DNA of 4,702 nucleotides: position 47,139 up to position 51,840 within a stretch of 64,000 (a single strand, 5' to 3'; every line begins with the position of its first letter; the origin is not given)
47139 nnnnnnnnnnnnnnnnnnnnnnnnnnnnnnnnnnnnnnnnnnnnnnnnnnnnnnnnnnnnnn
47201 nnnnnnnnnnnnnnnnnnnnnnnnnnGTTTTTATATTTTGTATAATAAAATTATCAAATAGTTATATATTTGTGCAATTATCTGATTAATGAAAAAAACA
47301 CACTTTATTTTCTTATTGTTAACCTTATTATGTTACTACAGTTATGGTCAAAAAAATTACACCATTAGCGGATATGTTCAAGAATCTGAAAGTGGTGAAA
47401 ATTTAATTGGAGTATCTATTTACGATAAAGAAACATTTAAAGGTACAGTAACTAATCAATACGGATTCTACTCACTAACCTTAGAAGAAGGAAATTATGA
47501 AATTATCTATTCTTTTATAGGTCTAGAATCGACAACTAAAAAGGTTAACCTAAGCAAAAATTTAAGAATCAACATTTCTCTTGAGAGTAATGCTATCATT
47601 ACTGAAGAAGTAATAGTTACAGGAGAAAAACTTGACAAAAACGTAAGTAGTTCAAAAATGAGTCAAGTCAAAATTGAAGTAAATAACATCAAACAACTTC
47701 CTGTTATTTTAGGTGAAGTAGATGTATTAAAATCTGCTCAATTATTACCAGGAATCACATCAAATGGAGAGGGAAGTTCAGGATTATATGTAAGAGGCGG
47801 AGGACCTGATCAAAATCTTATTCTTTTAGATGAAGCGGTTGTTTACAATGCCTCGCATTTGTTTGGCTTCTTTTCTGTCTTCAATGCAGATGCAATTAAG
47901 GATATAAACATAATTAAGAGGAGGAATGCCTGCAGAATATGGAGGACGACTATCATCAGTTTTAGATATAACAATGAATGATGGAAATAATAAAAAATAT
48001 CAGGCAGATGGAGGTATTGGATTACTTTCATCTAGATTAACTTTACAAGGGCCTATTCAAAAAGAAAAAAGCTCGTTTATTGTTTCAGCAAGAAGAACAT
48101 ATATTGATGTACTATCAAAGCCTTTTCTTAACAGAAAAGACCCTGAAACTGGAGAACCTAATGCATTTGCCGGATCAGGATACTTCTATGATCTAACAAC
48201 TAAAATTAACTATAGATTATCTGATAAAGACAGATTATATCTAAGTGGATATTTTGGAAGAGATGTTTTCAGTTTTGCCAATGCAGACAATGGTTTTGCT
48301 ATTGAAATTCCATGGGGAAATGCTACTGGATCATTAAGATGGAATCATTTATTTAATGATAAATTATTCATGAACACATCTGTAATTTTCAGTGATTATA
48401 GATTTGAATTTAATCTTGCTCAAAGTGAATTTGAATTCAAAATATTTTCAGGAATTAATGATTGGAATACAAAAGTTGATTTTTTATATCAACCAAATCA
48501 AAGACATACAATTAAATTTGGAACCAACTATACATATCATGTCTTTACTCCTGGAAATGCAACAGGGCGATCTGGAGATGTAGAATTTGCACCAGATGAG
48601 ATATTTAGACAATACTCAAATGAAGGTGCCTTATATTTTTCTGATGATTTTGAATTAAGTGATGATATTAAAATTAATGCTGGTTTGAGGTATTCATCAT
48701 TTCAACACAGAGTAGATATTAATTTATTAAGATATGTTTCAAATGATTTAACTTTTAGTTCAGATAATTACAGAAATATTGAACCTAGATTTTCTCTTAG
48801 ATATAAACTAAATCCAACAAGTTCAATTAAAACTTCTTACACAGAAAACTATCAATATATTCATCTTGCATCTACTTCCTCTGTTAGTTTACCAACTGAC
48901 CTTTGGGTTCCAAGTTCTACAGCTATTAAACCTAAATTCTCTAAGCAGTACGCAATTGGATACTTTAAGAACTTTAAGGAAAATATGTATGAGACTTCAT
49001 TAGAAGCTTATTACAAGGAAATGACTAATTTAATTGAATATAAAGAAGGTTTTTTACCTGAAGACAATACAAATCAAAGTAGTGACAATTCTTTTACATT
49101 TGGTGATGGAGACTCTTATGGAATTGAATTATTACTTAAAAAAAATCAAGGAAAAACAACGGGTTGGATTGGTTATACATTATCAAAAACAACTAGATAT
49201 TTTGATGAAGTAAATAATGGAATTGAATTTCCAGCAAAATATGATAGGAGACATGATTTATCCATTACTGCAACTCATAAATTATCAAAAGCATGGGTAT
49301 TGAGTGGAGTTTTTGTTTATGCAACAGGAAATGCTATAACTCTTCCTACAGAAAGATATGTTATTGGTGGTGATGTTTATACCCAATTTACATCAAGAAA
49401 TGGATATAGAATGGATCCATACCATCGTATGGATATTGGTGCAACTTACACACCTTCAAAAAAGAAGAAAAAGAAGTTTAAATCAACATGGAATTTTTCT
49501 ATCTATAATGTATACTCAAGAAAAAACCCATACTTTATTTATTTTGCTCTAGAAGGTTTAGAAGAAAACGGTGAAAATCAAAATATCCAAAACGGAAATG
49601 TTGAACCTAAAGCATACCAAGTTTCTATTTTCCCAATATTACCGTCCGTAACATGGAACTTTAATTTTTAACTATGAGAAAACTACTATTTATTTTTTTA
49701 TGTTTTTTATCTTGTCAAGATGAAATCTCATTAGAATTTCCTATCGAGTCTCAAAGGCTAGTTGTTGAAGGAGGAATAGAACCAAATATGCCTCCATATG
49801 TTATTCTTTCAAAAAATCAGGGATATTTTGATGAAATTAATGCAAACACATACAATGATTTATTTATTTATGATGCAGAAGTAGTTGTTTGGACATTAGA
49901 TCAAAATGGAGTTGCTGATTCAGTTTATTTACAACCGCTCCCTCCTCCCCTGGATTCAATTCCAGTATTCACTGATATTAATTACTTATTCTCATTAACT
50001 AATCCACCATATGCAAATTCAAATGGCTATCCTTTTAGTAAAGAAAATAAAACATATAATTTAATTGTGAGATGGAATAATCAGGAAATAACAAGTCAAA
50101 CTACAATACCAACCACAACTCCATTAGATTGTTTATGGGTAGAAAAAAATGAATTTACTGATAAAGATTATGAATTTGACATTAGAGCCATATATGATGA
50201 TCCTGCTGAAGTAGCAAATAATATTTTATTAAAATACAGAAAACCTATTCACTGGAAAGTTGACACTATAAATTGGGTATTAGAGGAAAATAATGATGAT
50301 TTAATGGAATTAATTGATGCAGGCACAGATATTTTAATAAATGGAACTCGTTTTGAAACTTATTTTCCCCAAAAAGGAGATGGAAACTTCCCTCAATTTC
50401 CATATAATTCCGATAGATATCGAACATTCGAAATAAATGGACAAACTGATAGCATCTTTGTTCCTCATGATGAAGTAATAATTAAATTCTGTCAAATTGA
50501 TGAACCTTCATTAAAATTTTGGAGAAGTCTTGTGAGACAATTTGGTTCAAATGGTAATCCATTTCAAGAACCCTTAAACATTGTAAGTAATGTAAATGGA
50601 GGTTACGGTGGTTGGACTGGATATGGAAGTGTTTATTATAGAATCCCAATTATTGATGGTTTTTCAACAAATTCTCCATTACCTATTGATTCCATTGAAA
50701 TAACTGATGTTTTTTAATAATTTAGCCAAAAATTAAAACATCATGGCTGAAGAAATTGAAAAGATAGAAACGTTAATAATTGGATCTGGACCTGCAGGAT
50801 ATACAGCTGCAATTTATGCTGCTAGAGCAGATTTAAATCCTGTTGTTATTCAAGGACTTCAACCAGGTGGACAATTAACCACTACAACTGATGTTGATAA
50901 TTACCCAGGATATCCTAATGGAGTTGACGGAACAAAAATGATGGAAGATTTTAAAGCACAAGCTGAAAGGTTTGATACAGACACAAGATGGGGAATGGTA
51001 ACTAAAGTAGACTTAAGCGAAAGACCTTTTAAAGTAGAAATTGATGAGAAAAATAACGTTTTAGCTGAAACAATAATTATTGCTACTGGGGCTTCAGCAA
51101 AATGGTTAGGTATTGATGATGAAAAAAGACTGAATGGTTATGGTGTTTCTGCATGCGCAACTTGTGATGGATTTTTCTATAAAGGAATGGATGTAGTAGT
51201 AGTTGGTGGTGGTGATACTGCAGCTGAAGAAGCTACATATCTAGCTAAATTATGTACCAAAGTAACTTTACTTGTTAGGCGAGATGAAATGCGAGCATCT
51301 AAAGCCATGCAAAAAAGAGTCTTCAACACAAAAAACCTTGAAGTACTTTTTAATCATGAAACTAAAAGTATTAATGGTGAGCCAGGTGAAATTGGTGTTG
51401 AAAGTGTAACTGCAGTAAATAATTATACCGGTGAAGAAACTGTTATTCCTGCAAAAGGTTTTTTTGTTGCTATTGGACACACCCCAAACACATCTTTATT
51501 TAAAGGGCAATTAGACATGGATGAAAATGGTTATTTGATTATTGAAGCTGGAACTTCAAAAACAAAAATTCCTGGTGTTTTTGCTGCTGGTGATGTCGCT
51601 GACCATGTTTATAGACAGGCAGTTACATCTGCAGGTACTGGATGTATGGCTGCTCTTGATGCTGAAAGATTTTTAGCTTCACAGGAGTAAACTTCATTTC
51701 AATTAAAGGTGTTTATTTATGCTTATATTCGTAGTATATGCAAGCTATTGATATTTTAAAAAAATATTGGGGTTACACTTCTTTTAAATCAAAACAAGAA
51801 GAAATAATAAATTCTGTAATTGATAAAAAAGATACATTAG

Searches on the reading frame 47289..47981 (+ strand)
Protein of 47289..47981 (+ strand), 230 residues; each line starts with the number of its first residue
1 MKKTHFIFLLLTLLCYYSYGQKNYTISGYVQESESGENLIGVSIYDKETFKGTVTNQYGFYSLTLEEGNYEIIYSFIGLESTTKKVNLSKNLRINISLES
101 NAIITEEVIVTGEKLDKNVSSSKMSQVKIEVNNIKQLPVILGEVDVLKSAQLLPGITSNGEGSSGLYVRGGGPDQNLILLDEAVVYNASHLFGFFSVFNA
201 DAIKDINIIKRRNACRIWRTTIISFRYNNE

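Call 29: search_protein_families(library=pfam, max_evalue=0.00001, proteins=[window:47289-47981:+])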
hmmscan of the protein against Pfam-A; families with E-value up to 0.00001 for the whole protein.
window:47289-47981:+ (230 aa): 3 families
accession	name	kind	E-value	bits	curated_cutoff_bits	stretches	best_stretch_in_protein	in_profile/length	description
PF13715.12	CarbopepD_reg_2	-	9.7e-20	70.8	32.2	1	26-110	1-88/88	CarboxypepD_reg-like domain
PF13620.12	CarboxypepD_reg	-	6.9e-09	36.4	32.3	1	25-98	1-81/82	Carboxypeptidase regulatory-like domain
PF07715.20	Plug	-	1.5e-06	29.1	23.9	1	144-210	23-92/107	TonB-dependent Receptor Plug Domain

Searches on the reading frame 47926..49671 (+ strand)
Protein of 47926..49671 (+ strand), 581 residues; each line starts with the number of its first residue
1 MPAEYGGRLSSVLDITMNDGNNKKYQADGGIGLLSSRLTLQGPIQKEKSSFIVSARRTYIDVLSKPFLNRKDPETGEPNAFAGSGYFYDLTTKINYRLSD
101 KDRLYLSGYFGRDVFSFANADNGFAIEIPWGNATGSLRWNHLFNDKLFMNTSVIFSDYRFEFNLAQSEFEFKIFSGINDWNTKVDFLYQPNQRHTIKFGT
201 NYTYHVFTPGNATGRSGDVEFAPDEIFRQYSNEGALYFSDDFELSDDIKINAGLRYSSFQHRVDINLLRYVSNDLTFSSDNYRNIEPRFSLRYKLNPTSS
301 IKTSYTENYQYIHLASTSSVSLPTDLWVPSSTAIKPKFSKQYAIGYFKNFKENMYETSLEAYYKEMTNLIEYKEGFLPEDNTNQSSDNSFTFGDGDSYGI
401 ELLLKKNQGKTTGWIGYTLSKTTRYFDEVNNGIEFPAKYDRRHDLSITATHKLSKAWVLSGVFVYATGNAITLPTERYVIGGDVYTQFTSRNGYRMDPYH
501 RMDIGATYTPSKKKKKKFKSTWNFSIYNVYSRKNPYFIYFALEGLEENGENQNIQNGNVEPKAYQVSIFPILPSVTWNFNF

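Call 29: search_protein_families(library=pfam, max_evalue=0.00001, proteins=[window:47926-49671:+])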
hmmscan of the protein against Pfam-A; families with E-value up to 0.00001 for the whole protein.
window:47926-49671:+ (581 aa): 1 family
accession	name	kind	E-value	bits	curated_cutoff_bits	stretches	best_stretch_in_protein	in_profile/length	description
PF00593.30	TonB_dep_Rec_b-barrel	-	1.9e-24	87.8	27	1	88-529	24-436/436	TonB dependent receptor-like, beta-barrel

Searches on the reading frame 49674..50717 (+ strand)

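Call 30: search_protein_families(library=pfam, max_evalue=0.00001, proteins=[window:49674-50717:+])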
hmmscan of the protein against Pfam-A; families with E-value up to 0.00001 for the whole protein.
window:49674-50717:+ (347 aa): 1 family
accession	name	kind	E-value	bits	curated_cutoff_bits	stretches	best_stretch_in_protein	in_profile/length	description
PF14054.11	DUF4249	-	4.5e-17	63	28.5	1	16-318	2-264/269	Domain of unknown function (DUF4249)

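Call 46: search_protein_families(library=ncbifam, max_evalue=0.01, proteins=[window:49674-50717:+])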
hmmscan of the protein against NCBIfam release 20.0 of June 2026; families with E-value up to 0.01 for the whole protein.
window:49674-50717:+ (347 aa): 0 families

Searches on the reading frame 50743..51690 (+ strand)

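Call 30: search_protein_families(library=pfam, max_evalue=0.00001, proteins=[window:50743-51690:+])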
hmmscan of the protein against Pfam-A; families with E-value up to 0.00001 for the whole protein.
window:50743-51690:+ (315 aa): 6 families
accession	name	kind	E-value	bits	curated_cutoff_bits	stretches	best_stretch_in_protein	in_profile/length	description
PF07992.20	Pyr_redox_2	-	5.5e-49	167.6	26.1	1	10-299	3-290/291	Pyridine nucleotide-disulphide oxidoreductase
PF13738.12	Pyr_redox_3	-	7.3e-23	81.7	30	1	85-283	103-305/305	Pyridine nucleotide-disulphide oxidoreductase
PF00070.33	Pyr_redox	-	1e-14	55.2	22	1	151-215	2-71/82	Pyridine nucleotide-disulphide oxidoreductase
PF00890.30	FAD_binding_2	-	1.5e-07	31.4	20.4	0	10-46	2-39/414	FAD binding domain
PF01134.28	GIDA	-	1.4e-06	28.1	22.1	0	11-36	3-28/391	Glucose inhibited division protein A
PF12831.13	FAD_oxidored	-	6.6e-06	26.1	27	0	11-48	3-41/416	FAD dependent oxidoreductase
